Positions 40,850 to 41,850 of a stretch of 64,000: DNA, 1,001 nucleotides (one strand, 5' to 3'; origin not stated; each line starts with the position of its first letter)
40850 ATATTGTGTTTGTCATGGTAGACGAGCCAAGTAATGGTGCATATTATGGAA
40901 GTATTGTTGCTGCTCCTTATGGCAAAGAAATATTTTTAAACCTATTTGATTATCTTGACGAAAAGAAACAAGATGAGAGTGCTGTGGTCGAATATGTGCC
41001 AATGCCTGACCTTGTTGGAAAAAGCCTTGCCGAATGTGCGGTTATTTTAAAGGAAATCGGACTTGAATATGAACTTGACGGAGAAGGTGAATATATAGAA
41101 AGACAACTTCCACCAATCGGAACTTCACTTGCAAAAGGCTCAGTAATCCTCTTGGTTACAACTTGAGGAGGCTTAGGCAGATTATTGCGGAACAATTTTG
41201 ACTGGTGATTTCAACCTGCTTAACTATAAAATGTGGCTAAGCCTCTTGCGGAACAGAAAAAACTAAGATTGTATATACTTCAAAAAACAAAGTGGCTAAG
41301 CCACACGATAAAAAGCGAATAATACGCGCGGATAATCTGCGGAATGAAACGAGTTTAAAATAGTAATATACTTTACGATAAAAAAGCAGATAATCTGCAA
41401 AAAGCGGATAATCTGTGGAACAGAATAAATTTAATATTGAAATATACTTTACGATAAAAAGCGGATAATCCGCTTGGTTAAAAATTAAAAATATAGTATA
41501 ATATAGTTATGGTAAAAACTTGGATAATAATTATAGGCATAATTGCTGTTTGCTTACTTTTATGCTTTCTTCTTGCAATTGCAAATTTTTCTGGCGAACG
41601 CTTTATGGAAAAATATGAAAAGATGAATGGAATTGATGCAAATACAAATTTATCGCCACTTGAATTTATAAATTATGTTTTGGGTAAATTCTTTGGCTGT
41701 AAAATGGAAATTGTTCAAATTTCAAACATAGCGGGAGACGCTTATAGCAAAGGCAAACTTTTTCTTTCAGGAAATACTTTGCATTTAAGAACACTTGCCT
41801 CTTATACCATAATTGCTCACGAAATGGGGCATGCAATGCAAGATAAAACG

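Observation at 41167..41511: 345-bp spacer packed with 13-bp odd-centred palindromes and degenerate tandem units, ending at a leaderless promoter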

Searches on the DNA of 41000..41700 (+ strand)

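Call 38: search_rna_families(source=window, start=41000, end=41700, threshold=evalue, max_evalue=10)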
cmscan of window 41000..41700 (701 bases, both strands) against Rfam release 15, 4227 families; matches with E-value up to 10: 3.
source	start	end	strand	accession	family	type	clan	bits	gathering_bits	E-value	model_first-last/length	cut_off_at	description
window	41453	41538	-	RF00033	MicF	Gene; antisense;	-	21.3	79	1.6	1-94/94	no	MicF RNA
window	41607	41669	+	RF01733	atoC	Cis-reg;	-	15.5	50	8.2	1-93/93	no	atoC RNA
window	41490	41605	-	RF02546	LSU_trypano_mito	Gene; rRNA;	CL00112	14.6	60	1.1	148-561/561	no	Trypanosomatid mitochondrial large subunit ribosomal RNA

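Call 40: search_dna_similar(query=window:41167-41511:+, collection=plasmids, mode=distant, max_evalue=0.01)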
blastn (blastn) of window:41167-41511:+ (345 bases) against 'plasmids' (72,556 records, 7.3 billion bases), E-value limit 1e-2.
No match.

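Call 41: search_dna_similar(query=window:41167-41511:+, collection=phages, mode=distant, max_evalue=0.01)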
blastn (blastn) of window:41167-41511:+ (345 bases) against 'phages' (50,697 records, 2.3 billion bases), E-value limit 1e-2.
No match.
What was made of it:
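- Tried and rejected: blastn against plasmids and phages: no match (calls 40, 41).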
